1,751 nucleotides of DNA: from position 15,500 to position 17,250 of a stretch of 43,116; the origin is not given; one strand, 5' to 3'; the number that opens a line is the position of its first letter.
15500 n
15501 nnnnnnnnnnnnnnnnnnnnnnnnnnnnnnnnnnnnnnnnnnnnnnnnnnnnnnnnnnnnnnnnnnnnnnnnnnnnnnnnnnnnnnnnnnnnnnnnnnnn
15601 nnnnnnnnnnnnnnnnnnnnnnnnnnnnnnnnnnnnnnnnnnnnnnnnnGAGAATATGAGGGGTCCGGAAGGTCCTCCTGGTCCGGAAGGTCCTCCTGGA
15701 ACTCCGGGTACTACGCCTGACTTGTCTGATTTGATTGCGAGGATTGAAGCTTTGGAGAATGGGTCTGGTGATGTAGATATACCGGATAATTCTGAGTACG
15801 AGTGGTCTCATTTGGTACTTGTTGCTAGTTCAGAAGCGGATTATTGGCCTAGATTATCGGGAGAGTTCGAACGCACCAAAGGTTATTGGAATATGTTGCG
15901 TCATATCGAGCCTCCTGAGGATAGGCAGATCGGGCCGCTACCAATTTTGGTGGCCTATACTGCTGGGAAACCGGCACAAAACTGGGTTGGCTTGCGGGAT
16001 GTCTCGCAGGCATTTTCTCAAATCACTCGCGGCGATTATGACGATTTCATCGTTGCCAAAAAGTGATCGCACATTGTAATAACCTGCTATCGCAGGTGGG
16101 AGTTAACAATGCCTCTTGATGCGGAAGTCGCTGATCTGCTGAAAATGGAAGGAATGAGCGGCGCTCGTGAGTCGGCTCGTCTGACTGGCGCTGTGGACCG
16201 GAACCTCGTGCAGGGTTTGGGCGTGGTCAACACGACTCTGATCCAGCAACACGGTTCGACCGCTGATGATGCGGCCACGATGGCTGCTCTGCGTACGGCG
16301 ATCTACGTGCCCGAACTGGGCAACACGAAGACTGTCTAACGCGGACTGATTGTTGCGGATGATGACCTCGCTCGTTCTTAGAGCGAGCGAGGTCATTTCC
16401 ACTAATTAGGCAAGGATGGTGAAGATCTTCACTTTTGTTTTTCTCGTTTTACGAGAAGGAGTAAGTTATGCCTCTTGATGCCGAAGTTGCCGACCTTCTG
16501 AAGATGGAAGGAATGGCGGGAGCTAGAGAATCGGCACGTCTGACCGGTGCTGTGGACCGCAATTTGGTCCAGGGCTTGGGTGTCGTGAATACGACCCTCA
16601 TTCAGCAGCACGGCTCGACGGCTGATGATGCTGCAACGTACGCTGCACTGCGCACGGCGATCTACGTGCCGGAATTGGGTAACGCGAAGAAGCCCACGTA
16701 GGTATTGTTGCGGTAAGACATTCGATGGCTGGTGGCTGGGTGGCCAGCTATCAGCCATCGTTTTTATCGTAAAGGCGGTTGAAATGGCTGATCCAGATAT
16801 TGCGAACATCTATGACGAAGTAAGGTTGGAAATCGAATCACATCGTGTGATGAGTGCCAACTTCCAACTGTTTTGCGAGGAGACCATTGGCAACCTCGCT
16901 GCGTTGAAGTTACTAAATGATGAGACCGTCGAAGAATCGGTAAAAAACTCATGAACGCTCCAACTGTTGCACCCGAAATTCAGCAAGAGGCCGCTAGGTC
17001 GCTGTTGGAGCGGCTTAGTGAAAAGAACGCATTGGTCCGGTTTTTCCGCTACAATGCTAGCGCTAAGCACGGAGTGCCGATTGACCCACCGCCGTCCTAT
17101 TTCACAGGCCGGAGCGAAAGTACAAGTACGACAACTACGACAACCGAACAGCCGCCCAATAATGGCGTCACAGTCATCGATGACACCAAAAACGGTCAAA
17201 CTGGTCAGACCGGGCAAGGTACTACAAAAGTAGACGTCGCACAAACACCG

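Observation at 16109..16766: Tandem small paralogs kept almost identical in protein but extensively recoded at synonymous sites, each with its own terminator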

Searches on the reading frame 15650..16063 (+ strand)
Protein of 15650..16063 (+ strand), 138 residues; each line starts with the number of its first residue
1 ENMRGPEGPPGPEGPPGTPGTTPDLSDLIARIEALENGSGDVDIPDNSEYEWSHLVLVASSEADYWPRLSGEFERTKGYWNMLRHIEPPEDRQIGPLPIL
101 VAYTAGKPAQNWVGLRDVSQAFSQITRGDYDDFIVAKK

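Call 61: search_protein_families(library=pfam, proteins=[window:15719-16063:+, window:15650-16063:+], max_evalue=10)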
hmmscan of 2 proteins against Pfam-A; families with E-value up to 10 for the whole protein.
window:15719-16063:+ (115 aa): 0 families

window:15650-16063:+ (138 aa): 1 family
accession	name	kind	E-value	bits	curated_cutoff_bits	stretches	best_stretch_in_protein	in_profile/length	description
PF01391.23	Collagen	-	0.033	14.4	27.2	1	5-20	34-49/60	Collagen triple helix repeat (20 copies)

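Call 62: search_solved_structures(query=window:15650-16063:+, max_evalue=10, show_alignments=2)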
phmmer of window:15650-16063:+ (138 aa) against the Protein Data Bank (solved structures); distinct sequences matched with E-value up to 10: 10.
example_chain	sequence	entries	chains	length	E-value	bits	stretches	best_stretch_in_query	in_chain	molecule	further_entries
9gtu_A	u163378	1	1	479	0.12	15.4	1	4-31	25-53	Collagen alpha-1(VI) chain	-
6cp0_A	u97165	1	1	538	0.23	14.5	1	35-73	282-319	SdcA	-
2fgz_A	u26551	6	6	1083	0.46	13.5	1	4-34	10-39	Alpha-dextrin endo-1,6-alpha-glucosidase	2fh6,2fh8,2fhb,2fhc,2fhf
5yn2_A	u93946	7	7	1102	0.47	13.5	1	4-34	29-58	PulA protein | DUF3372 domain-containing protein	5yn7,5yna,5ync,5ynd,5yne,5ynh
9l94_d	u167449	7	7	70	0.8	12.7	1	13-43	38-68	Large ribosomal subunit protein uL29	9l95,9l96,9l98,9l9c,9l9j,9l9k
9han_A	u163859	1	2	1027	0.84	12.6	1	3-32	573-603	Collagen type VI alpha 1 chain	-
9lln_F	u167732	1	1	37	2.1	11.4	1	3-21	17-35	collagen-like peptide chain F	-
8yv3_A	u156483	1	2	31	2.9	10.9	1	6-26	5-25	Collagen alpha-1(I) chain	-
9gtu_B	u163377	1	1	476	3.6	10.6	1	3-26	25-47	Collagen alpha-2(VI) chain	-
5cva_B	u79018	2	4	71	7.2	9.6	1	4-31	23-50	Collagen alpha-1(I) chain,Collagen alpha-2(IX) chain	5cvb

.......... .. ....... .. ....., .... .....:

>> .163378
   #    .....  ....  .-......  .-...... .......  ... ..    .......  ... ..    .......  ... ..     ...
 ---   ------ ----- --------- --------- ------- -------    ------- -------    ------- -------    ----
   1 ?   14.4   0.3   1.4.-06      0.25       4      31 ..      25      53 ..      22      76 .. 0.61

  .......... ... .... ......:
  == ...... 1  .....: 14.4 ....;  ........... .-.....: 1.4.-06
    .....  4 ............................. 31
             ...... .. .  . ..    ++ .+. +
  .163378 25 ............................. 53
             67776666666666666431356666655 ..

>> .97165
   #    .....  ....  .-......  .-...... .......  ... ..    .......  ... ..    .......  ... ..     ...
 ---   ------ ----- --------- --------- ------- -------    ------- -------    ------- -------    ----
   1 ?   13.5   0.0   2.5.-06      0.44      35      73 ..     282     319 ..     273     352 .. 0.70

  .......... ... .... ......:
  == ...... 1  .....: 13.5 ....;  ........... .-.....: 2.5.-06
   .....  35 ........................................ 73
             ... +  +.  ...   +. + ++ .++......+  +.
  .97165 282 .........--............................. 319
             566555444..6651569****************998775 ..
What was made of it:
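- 15719..16063 (+): Conserved ~115-aa C-terminal domain of the upstream protein, which is the constant neighbour of the small gene. No Pfam or PDB match (calls 61, 62).
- No toxin family was matched (calls 61, 62).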

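Call 63: find_homologous_proteins(query=window:15719-16063:+, max_evalue=0.001)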
Query window:15719-16063:+ (115 aa): 2 proteins with E <= 0.001 among 3 candidates.
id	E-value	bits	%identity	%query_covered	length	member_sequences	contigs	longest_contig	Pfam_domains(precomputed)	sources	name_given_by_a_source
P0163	2.0e-42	162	68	100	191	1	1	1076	-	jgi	jgi:hypothetical protein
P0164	8.4e-41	157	82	71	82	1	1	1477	-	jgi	jgi:hypothetical protein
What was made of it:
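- Tried and rejected: A homology search with the upstream C-terminal domain returned only 2 proteins (call 63).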

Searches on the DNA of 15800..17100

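Call 73: search_rna_families(source=window, start=15800, end=17100, threshold=evalue, max_evalue=1)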
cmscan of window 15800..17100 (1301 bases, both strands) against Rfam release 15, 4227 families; matches with E-value up to 1: 2.
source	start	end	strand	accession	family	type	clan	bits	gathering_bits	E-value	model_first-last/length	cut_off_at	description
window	16708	16773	+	RF04081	mir-1992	Gene; miRNA;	-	22.7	70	0.023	1-75/75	no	mir-1992 microRNA precursor family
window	16708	16773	+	RF04038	mir-5985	Gene; miRNA;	-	20.6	100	0.64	1-74/74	no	mir-5985 microRNA precursor family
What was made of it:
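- Tried and rejected: Rfam on 15800-17100 gave only spurious miRNA-like hits on the second hairpin (call 73).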
